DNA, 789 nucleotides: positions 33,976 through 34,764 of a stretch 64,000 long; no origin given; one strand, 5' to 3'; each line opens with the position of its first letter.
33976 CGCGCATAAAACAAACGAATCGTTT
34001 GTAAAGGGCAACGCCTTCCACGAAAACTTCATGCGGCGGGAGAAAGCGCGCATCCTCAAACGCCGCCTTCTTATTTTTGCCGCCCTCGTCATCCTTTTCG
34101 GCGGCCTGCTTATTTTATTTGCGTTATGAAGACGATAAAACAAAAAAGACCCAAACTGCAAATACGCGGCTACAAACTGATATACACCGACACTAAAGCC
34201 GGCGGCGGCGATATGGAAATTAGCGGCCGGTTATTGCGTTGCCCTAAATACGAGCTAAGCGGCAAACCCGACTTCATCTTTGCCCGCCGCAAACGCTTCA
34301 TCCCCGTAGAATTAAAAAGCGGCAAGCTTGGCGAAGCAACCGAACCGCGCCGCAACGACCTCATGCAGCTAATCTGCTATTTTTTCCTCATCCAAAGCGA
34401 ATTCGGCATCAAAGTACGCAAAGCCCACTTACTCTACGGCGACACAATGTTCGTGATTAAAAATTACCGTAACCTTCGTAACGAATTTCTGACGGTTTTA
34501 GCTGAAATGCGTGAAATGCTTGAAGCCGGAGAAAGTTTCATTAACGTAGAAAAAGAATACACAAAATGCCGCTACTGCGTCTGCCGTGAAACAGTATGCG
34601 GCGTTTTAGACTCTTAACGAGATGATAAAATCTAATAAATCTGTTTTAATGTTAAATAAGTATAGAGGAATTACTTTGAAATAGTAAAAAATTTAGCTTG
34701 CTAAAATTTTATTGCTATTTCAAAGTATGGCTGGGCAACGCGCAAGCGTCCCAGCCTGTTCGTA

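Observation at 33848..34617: Cas4-like Fe-S PD-(D/E)xK nuclease encoded as two overlapping ORFs next to yhaM, with no CRISPR array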

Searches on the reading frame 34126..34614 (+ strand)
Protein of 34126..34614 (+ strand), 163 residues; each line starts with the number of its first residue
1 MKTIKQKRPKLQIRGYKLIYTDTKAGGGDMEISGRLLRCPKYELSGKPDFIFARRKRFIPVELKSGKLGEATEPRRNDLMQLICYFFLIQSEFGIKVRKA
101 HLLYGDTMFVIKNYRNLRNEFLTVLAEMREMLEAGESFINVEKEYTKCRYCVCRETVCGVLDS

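Call 3: search_protein_families(library=pfam, proteins=[window:34126-34614:+], max_evalue=1)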
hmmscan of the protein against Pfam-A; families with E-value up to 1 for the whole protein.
window:34126-34614:+ (163 aa): 3 families
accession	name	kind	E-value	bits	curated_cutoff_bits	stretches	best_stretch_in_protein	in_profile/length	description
PF01930.23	Cas_Cas4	-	3.2e-05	24.5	22.7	1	45-155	53-156/160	Domain of unknown function DUF83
PF12705.13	PDDEXK_1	-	0.00012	22.6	22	1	21-155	120-244/247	PD-(D/E)XK nuclease superfamily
PF21778.2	DUF6873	-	0.15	11.8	27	1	127-156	107-137/228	Family of unknown function (DUF6873)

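Call 4: search_protein_families(library=ncbifam, proteins=[window:34126-34614:+], max_evalue=1)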
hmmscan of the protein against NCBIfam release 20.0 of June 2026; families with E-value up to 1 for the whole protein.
window:34126-34614:+ (163 aa): 4 families
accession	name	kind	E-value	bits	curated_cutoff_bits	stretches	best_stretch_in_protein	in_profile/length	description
TIGR00372.1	cas4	equivalog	8.6e-20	71.3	65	1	36-158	60-178/180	CRISPR-associated protein Cas4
NF049935.1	cas4g_cas1g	exception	2.5e-07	29.6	560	1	37-152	68-184/546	CRISPR-associated endonuclease Cas4g/Cas1g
TIGR03491.1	TIGR03491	subfamily_domain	0.14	11.1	97.45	1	58-155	111-202/462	TM0106 family RecB-like putative nuclease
TIGR03925.1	T7SS_EccC_b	equivalog_domain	0.18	10.1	346.55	1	101-138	182-219/564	type VII secretion protein EccCb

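Call 6: find_homologous_proteins(query=window:34126-34614:+)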
Query window:34126-34614:+ (163 aa): 11 proteins with E <= 0.001 among 30 candidates.
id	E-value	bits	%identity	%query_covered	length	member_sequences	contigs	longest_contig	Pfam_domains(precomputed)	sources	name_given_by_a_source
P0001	1.9e-104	364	100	100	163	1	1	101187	-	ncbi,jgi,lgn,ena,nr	ncbi:MAG: CRISPR-associated protein Cas4 [Defluviitaleaceae bacterium]|nr:CRISPR-associated protein 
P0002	6.1e-43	164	48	97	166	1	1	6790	PF01930.24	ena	-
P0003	2.9e-38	149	46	94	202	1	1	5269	PF01930.24,PF12705.14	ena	-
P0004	5.9e-34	135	42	94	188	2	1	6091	PF01930.24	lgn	-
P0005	1.1e-31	128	42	99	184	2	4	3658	-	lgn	-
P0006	1.6e-31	127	44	95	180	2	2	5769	-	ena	-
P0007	4.8e-31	126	41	96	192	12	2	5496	PF12705.14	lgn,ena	-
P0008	6.7e-31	125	46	96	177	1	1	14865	-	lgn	-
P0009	2.3e-29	120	40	93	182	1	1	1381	-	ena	-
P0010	4.3e-23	100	39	99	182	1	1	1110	-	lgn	-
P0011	3.0e-22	97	37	94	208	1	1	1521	-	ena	-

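Call 9: find_encoding_contigs(protein=P0002, flank=4000, max_places=3)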
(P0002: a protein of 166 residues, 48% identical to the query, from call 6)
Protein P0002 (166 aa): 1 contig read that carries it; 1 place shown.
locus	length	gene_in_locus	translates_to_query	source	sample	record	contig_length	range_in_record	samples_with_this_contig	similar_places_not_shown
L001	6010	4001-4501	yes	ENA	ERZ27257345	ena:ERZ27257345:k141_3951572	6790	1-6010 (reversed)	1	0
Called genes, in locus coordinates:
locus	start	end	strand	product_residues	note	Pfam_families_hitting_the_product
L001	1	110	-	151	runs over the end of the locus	-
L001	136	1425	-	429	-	PF01522:Polysacc_deac_1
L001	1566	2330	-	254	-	PF12847:Methyltransf_18, PF04816:TrmK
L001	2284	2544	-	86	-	PF04232:SpoVS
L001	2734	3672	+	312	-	PF01336:tRNA_anti-codon, PF01966:HD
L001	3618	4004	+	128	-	-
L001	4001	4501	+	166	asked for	PF01930:Cas_Cas4 (weak)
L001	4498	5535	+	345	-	PF00710:Asparaginase, PF17763:Asparaginase_C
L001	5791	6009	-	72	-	?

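Call 10: find_encoding_contigs(protein=P0003, flank=4000, max_places=3)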
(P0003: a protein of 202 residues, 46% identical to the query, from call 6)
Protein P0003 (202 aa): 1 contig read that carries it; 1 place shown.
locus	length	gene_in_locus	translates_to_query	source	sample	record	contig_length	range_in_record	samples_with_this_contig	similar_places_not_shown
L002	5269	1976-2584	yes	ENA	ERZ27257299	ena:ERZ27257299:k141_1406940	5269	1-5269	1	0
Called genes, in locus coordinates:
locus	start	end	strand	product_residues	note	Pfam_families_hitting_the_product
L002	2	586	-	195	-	?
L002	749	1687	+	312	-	PF01336:tRNA_anti-codon, PF01966:HD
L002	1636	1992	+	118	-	-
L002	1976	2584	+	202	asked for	PF12705:PDDEXK_1 (weak), PF01930:Cas_Cas4 (weak)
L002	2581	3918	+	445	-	PF01938:TRAM, PF05958:tRNA_U5-meth_tr, PF02475:TRM5-TYW2_MTfase (weak), PF05175:MTS (weak), PF06325:PrmA (weak), PF09445:Methyltransf_15 (weak), PF13847:Methyltransf_31, PF13649:Methyltransf_25 (weak), +1 more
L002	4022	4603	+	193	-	PF00484:Pro_CA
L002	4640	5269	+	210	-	?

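Call 11: find_encoding_contigs(protein=P0004, flank=4000, max_places=3)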
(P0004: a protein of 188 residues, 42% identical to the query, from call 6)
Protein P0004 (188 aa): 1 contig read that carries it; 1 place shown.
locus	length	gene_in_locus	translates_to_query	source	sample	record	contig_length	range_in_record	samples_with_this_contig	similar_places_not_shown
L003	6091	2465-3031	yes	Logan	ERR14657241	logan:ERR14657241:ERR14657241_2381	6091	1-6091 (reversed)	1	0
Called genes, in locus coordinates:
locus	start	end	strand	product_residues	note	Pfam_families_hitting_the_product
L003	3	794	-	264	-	?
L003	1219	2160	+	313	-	PF01336:tRNA_anti-codon (weak), PF01966:HD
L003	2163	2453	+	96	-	-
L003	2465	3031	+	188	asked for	PF01930:Cas_Cas4 (weak)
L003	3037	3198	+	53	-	-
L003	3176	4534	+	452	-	PF01938:TRAM, PF05958:tRNA_U5-meth_tr, PF05175:MTS (faint), PF02475:TRM5-TYW2_MTfase (weak), PF03602:Cons_hypoth95 (weak), PF09445:Methyltransf_15 (weak), PF13649:Methyltransf_25 (faint), PF13847:Methyltransf_31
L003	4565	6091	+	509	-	?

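Call 19: find_related_loci(query=A2, collection=genome_contigs, flank=4000)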
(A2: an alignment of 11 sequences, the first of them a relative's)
Query A2 (163 aa) in genome_contigs; peptide patterns used: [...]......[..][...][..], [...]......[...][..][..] (x = any residue, [..] = any of these).
153 stretches matched a pattern; 40 encode a relative of the query (tblastn E <= 1e-3); 40 distinct loci.
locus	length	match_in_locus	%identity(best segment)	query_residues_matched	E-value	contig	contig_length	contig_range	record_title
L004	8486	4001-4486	57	1-158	4e-53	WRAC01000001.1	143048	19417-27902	MAG: Defluviitaleaceae bacterium isolate Lab288P1bin141 Ga0131853_10000072, whole genome shotgun sequence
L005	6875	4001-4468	45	3-158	1e-40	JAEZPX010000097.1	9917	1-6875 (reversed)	MAG: Bacillota bacterium isolate OH_CFB_67 k127_555083, whole genome shotgun sequence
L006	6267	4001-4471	42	3-158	7e-41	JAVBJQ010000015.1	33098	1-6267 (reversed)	MAG: Eubacteriales bacterium isolate GLO_MAG_00050 c_000012139968, whole genome shotgun sequence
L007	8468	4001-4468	45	3-158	2e-40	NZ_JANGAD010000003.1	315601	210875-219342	Anaerotignum propionicum strain DFI.7.94 IKIGPNOA_3, whole genome shotgun sequence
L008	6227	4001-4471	47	4-158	2e-40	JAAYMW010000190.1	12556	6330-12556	MAG: Candidatus Epulonipiscium sp. isolate AS20ysBPTH_51 109855_AS20, whole genome shotgun sequence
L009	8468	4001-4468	46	3-158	5e-40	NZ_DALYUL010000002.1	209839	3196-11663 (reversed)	MAG: Anaerotignum sp. isolate CTOTU47245 NODE_15_length_209839_cov_3.169012, whole genome shotgun sequence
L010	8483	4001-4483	45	5-158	3e-39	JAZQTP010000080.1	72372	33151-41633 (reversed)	MAG: Anaerotignum sp. isolate T1900045186_TC20190182.MAGScoT_cleanbin_000005 SGB_5273_k141_518704, whole genome shotgun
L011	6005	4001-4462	46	7-158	5e-39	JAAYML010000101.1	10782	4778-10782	MAG: Candidatus Epulonipiscium sp. isolate AS20ysBPTH_2 69461_AS20, whole genome shotgun sequence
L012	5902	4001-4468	41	2-158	3e-38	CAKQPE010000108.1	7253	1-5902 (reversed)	MAG: uncultured Eubacteriales bacterium isolate REFINED_METABAT215_TOP10_CONTIGS_1500_ASSEMBLY_K77_MERGED__Hadza_MoBio_h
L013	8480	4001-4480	42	1-162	6e-38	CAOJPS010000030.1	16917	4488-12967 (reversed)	MAG TPA_asm: uncultured Eubacteriaceae bacterium isolate SRR15730552_bin.19_metawrap_v1.3_MAG genome assembly, contig: N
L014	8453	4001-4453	46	9-158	2e-37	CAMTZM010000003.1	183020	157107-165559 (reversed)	MAG TPA_asm: uncultured Eubacteriaceae bacterium isolate SRR14038233_bin.51_metawrap_v1.3_MAG genome assembly, contig: N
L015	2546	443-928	43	4-158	3e-37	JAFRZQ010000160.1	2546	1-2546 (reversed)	MAG: Anaerotignum sp. isolate RGIG2943 Goat_Rectum-1__c323354, whole genome shotgun sequence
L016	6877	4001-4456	40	2-154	9e-37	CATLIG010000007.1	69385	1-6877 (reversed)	MAG TPA_asm: uncultured Clostridia bacterium isolate MGG03684_1680015463 genome assembly, contig: ERR2844016_1040, whole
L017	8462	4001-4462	41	3-158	2e-36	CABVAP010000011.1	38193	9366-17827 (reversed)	MAG TPA_asm: uncultured Clostridiales bacterium isolate MGYG-HGUT-04547 genome assembly, contig: GUT_GENOME282538_11, wh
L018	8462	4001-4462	44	6-158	1e-36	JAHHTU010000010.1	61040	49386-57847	MAG: Anaerotignum sp. isolate MAG090 MAG090_10, whole genome shotgun sequence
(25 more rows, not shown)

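Call 23: search_protein_representatives(alignment_id=A2)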
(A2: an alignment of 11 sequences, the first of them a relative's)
Query: 11 sequences, 184 profile positions. Proteins with E-value up to 0.001 (for the whole library): 1206; up to 1e-10: 456; up to 1e-30: 58. The best 150 are listed.
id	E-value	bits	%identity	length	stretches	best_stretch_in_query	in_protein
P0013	4.5e-65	235.0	-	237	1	3-183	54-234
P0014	3.3e-64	232.1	-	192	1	3-180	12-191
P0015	2.0e-63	229.6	-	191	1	3-181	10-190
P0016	2.3e-61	222.9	-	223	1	5-181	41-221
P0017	4.4e-61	222.0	-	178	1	7-179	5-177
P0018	3.0e-60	219.2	-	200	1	5-182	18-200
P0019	1.1e-59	217.5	-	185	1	4-183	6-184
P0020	1.2e-59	217.3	-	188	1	7-183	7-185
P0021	2.8e-59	216.1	-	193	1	6-183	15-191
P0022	9.5e-59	214.4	-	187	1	4-181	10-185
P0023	1.2e-58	214.1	-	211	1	8-183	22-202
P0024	7.8e-58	211.4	-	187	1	3-180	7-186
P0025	1.6e-57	210.4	-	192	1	2-181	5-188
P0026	9.6e-57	207.8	-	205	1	7-181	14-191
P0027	3.3e-56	206.1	-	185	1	4-179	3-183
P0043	3.8e-49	183.1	-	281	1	10-179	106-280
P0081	2.8e-22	95.5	-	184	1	4-178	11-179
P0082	3.4e-22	95.2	-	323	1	10-178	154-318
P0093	3.7e-21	91.8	-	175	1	9-178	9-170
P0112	1.4e-19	86.7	-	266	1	4-179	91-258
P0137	3.8e-18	82.0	-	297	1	7-182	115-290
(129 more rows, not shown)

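Call 29: find_encoding_contigs(protein=P0043, flank=4000, max_places=3)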
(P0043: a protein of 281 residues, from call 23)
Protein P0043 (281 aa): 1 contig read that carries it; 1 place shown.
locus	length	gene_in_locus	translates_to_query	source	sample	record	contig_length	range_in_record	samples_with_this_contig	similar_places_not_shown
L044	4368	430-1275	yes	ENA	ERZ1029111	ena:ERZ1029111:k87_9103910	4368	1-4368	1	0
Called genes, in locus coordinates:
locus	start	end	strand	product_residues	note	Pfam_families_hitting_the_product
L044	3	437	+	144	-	?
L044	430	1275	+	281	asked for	PF12705:PDDEXK_1 (faint)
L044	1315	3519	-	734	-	PF13328:HD_4, PF01966:HD, PF04607:RelA_SpoT, PF02824:TGS, PF19296:RelA_AH, PF28438:RelA_RIS, PF13291:ACT_4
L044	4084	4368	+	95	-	?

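Call 30: search_solved_structures(query=A2, max_evalue=0.01, show_alignments=2)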
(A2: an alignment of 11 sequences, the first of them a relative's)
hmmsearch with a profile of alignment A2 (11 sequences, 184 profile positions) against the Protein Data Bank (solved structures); distinct sequences matched with E-value up to 0.01: 2.
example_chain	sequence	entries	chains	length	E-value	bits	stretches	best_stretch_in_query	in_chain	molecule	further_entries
8d3l_I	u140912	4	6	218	1.2e-06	31.4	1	80-178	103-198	CRISPR-associated exonuclease Cas4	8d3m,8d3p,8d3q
4r5q_A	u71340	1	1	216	0.0038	20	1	60-179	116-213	CRISPR-associated exonuclease, Cas4 family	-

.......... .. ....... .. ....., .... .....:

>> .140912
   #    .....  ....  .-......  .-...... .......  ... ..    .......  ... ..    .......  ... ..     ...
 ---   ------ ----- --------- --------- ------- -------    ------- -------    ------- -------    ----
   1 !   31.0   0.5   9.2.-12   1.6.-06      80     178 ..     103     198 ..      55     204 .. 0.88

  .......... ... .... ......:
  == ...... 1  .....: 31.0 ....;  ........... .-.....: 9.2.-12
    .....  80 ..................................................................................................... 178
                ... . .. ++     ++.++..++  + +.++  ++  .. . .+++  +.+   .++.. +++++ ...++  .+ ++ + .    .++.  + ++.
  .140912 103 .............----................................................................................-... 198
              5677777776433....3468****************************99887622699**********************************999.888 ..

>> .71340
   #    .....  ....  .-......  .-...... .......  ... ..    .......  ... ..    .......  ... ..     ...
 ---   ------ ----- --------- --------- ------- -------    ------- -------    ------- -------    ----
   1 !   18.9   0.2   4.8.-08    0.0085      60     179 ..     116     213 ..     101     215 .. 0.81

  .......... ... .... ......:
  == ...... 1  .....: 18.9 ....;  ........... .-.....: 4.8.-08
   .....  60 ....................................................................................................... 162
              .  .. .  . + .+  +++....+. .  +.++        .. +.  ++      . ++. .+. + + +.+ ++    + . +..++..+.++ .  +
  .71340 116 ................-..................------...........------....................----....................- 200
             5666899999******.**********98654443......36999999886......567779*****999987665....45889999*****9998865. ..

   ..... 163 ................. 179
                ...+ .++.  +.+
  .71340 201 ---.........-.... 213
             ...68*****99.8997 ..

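Call 43: find_encoding_contigs(protein=P0093, flank=3000, max_places=2)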
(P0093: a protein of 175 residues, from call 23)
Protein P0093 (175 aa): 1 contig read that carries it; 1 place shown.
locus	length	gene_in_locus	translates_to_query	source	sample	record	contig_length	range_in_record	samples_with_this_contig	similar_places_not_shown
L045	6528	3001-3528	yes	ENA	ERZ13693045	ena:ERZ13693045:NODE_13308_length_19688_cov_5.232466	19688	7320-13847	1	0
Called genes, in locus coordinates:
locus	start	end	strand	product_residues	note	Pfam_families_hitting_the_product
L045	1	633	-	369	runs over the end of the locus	PF10282:Lactonase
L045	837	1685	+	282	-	-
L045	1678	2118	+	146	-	PF03745:DUF309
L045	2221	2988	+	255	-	PF00106:adh_short, PF08659:KR, PF13561:adh_short_C2, PF23441:SDR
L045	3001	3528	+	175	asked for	PF01930:Cas_Cas4, PF12705:PDDEXK_1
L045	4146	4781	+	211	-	-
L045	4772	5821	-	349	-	PF00850:Hist_deacetyl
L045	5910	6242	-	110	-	-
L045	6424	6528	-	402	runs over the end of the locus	-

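Call 44: find_encoding_contigs(protein=P0081, flank=3000, max_places=2)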
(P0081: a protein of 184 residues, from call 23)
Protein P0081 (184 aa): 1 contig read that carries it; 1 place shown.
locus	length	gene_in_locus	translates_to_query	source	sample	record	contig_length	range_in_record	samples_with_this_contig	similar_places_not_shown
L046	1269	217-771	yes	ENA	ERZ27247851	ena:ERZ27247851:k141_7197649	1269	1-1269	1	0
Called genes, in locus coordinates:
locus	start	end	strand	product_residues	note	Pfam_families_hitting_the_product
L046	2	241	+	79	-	?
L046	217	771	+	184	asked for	PF12705:PDDEXK_1, PF01930:Cas_Cas4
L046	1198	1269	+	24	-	?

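Call 56: search_protein_families(library=padloc, proteins=[window:34126-34614:+], max_evalue=0.01)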
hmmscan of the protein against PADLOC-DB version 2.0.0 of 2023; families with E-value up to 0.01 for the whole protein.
window:34126-34614:+ (163 aa): 13 families
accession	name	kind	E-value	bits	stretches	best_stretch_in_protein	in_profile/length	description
PDLC01250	Cas4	-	1e-20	72.7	1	35-158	53-167/168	"CAS-I,CAS-II,CAS-III,CAS-IV,CAS-V,CAS-VI; acquisition_associated"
PDLC00943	Cas4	-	2.3e-20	71.3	1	36-158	60-178/180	CRISPR-associated protein Cas4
PDLC00944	Cas4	-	1.2e-18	66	1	5-158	25-177/177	Cas4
PDLC01773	Cas4c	-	3e-10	37.9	1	37-154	79-190/229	-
PDLC02083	Cas4_II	-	1.9e-09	36.2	1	41-151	72-177/186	-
PDLC02035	Cas4d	-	3.2e-08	31.3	1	32-155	53-172/196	-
PDLC02034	Cas4d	-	7.4e-08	30.3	1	34-154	62-177/192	-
PDLC02067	Cas1b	-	2e-06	24.9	1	36-151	49-168/533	-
PDLC02087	Cas4b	-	1.9e-05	22.8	1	80-155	109-186/189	-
PDLC00059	DruK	-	3e-05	21.3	1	8-154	92-231/326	PD-(D/E)XK nuclease superfamily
PDLC01747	Cas1g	-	5.9e-05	19.8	1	36-152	55-171/523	-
PDLC02085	Cas4a2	-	0.00076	17.9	1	77-153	84-161/166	-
PDLC00060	DruK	-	0.00096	16.6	1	35-155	134-257/347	PD-(D/E)XK nuclease superfamily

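Call 77: find_encoding_contigs(protein=P0112, flank=4000, max_places=2)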
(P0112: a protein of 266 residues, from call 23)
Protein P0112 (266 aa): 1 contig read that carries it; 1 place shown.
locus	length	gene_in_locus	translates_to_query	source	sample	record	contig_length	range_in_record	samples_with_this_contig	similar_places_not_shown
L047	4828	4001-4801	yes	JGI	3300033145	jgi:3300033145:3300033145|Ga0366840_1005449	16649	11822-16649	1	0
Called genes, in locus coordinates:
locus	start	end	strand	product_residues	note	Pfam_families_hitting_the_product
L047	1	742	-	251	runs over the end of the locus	PF00573:Ribosomal_L4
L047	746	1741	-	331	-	PF00297:Ribosomal_L3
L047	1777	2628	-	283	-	PF02598:Methyltrn_RNA_3, PF00588:SpoU_methylase (faint)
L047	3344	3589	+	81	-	-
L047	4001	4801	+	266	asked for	PF12705:PDDEXK_1, PF01930:Cas_Cas4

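Call 78: find_encoding_contigs(protein=P0082, flank=4000, max_places=2)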
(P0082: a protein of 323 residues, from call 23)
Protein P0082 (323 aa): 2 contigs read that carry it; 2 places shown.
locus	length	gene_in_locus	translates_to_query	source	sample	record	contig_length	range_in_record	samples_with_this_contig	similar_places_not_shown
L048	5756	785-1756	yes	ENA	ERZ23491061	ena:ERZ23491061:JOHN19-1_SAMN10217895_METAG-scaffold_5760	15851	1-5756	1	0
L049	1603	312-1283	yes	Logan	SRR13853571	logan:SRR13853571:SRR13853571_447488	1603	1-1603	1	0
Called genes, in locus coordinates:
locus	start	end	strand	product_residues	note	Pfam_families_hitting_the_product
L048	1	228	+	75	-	?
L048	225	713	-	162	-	-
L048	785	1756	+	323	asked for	PF12705:PDDEXK_1, PF01930:Cas_Cas4 (weak)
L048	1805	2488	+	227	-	PF00753:Lactamase_B, PF13483:Lactamase_B_3, PF12706:Lactamase_B_2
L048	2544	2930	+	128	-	PF11433:DUF3198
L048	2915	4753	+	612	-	PF00932:LTD (weak), PF00614:PLDc (faint), PF13091:PLDc_2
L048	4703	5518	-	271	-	PF17284:Spermine_synt_N, PF01564:Spermine_synth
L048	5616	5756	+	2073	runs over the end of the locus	PF02516:STT3, PF13231:PMT_2, PF07210:DUF1416 (faint), PF25020:TTR_TEN1-4 (faint), PF13620:CarboxypepD_reg (weak), PF13715:CarbopepD_reg_2 (faint), PF20598:DUF6795 (faint), PF13620:CarboxypepD_reg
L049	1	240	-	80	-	?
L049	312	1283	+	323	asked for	PF12705:PDDEXK_1, PF01930:Cas_Cas4 (weak)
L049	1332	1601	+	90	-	?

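Call 79: find_encoding_contigs(protein=P0137, flank=4000, max_places=2)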
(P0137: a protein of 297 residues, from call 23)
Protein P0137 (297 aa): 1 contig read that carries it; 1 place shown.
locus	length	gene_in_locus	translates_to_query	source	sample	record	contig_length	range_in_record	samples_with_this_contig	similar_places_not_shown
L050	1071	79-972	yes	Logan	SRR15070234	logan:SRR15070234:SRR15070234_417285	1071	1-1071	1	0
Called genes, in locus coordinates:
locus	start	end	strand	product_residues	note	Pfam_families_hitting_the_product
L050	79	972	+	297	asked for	-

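Call 80: search_dna_similar(query=window:34126-34614:+, collection=phages, mode=protein, max_evalue=0.001, max_rows=8)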
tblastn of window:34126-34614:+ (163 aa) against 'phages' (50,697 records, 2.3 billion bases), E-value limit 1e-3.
No match.
